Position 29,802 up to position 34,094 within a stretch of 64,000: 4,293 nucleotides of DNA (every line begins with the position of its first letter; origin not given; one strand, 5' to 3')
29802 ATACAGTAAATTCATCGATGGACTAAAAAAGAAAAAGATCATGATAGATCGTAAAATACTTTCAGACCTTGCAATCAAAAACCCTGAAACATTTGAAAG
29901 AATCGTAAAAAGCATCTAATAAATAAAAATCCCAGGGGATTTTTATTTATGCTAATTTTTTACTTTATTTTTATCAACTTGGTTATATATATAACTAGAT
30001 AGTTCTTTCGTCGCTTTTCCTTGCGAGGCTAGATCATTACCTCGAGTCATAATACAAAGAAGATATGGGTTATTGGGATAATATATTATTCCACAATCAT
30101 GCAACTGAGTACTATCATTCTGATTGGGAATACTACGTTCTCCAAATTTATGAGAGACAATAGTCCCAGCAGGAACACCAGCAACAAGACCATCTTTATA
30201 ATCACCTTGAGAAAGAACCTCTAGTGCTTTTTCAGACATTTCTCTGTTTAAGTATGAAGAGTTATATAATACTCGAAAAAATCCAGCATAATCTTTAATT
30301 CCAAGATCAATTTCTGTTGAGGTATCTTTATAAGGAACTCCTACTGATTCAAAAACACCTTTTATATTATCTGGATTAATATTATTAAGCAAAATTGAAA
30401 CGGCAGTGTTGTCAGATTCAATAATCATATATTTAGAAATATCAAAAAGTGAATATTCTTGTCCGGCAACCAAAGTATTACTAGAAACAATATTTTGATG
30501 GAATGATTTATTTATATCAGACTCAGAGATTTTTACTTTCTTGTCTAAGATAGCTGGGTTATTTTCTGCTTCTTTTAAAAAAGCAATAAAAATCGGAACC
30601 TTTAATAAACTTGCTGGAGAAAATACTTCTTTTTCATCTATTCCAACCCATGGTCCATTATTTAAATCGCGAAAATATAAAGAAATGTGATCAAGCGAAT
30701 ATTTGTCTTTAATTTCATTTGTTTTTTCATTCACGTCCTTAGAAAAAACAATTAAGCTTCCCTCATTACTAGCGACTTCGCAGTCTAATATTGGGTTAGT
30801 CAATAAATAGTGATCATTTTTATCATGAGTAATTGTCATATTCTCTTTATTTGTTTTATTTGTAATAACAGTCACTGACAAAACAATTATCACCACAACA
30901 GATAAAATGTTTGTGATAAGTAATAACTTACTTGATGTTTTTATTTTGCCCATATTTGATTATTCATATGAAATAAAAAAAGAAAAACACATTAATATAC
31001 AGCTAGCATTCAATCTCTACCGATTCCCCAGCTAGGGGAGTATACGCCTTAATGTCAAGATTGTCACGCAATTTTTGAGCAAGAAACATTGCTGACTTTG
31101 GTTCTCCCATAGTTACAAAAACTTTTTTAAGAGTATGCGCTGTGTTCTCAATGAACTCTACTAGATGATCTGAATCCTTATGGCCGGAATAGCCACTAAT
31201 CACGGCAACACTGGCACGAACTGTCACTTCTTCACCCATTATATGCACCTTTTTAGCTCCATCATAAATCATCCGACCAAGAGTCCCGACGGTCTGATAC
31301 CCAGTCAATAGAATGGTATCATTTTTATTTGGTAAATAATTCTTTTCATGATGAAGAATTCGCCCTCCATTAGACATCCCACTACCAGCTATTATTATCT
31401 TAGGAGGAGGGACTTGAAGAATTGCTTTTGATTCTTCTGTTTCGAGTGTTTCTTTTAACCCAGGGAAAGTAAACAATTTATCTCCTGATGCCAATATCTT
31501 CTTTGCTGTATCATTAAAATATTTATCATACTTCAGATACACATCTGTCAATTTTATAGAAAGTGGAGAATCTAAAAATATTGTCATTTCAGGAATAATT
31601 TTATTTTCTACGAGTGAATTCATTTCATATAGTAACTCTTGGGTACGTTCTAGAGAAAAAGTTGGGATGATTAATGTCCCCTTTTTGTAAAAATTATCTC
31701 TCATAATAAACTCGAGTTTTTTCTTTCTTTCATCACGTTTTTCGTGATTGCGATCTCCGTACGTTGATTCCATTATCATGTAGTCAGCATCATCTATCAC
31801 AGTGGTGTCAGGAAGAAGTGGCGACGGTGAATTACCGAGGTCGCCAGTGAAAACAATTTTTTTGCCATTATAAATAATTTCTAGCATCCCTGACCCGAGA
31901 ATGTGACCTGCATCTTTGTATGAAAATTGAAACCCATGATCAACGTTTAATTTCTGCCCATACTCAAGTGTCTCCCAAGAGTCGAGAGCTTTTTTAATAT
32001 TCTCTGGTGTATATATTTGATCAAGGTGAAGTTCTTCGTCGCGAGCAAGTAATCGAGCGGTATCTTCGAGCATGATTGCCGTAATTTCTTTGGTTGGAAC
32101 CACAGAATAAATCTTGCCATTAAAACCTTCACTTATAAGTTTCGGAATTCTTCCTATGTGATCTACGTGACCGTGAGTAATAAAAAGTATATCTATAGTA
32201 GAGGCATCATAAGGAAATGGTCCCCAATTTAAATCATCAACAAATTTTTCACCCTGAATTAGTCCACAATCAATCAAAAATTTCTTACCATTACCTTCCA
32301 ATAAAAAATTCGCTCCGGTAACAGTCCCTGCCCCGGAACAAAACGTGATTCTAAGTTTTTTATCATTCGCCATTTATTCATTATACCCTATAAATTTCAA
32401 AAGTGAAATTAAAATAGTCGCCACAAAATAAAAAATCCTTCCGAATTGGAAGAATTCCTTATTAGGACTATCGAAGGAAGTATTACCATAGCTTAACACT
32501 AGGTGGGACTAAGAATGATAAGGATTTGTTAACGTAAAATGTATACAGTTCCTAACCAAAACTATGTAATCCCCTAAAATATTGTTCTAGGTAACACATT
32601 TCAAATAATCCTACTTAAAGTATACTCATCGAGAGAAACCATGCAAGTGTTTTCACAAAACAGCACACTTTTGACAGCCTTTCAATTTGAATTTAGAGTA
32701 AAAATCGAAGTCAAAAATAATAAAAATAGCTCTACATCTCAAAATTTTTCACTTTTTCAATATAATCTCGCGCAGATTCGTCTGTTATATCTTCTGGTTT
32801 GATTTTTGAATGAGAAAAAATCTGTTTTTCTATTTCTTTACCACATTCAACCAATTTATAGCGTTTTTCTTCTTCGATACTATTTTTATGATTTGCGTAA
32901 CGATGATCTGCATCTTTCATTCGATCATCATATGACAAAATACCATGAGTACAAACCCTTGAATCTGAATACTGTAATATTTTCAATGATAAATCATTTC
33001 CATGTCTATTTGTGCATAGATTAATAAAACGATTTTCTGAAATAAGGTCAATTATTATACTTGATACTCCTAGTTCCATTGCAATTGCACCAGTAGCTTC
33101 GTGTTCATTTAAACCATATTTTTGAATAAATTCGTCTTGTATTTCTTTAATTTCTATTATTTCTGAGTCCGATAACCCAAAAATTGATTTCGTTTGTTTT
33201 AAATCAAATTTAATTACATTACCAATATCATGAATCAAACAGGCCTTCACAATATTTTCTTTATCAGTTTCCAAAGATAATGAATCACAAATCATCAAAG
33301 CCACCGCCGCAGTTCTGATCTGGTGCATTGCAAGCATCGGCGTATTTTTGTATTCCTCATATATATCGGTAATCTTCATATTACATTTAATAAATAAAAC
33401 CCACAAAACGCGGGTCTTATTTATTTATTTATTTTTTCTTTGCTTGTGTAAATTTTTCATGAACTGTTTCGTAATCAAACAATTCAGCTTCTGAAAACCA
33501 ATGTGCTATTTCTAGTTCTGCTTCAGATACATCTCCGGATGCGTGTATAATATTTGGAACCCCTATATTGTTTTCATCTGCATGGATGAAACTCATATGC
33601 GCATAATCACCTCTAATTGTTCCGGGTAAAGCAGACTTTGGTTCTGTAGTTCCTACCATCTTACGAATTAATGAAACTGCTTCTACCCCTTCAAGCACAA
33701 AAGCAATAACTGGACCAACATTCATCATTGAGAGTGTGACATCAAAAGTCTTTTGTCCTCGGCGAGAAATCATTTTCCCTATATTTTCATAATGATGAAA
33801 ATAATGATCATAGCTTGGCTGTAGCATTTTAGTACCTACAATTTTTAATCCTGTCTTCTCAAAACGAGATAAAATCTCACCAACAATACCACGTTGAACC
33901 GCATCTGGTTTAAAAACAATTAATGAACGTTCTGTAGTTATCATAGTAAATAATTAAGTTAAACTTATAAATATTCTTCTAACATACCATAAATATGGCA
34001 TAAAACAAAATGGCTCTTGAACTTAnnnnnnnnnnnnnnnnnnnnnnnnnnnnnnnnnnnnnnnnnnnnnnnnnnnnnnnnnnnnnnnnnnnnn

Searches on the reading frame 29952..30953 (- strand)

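Call 12: search_protein_families(library=pfam, proteins=[window:29952-30953:-], max_evalue=0.001)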
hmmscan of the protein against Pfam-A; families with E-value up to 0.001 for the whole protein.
window:29952-30953:- (333 aa): 2 families
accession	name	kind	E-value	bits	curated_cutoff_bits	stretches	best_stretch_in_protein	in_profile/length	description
PF13354.11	Beta-lactamase2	-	1.5e-37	129.5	22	1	91-303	1-214/214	Beta-lactamase enzyme family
PF00768.25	Peptidase_S11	-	0.00023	21.1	27.6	1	106-185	30-108/239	D-alanyl-D-alanine carboxypeptidase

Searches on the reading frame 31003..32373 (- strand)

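Call 12: search_protein_families(library=pfam, proteins=[window:31003-32373:-], max_evalue=0.001)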
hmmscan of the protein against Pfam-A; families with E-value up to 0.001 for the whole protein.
window:31003-32373:- (456 aa): 5 families
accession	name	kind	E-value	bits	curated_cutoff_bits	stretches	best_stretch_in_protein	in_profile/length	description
PF10996.14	Beta-Casp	-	5.3e-33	114.5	27.7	1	244-369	1-120/120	Beta-Casp domain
PF00753.33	Lactamase_B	-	2.3e-12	47.7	22.7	1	22-198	8-174/196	Metallo-beta-lactamase superfamily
PF16661.11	Lactamase_B_6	-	1.2e-11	44.8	27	1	24-188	1-171/193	Metallo-beta-lactamase superfamily domain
PF07521.17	RMMBL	-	1.2e-08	35.3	21.6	1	383-446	2-63/63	Zn-dependent metallo-hydrolase RNA specificity domain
PF12706.13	Lactamase_B_2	-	1.5e-07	31.7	27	1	32-207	3-169/200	Beta-lactamase superfamily domain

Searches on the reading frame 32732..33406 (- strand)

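Call 68: search_protein_families(library=pfam, proteins=[window:32732-33406:-], max_evalue=0.01)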
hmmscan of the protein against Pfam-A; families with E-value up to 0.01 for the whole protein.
window:32732-33406:- (224 aa): 3 families
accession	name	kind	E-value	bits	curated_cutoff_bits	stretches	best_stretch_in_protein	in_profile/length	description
PF01966.28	HD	-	1.3e-07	32.3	22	1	27-122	3-82/116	HD domain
PF08668.18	HDOD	-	0.00011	22.2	22.9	1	21-74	91-143/196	HDOD domain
PF13023.12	HD_3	-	0.0051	17.2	22.5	1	26-69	24-67/165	HD domain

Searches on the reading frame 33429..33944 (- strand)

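Call 68: search_protein_families(library=pfam, proteins=[window:33429-33944:-], max_evalue=0.01)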
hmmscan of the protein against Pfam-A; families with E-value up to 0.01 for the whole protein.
window:33429-33944:- (171 aa): 1 family
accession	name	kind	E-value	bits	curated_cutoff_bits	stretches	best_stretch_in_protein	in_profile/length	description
PF00334.24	NDK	-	3.6e-37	127.7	27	1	5-154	1-134/135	Nucleoside diphosphate kinase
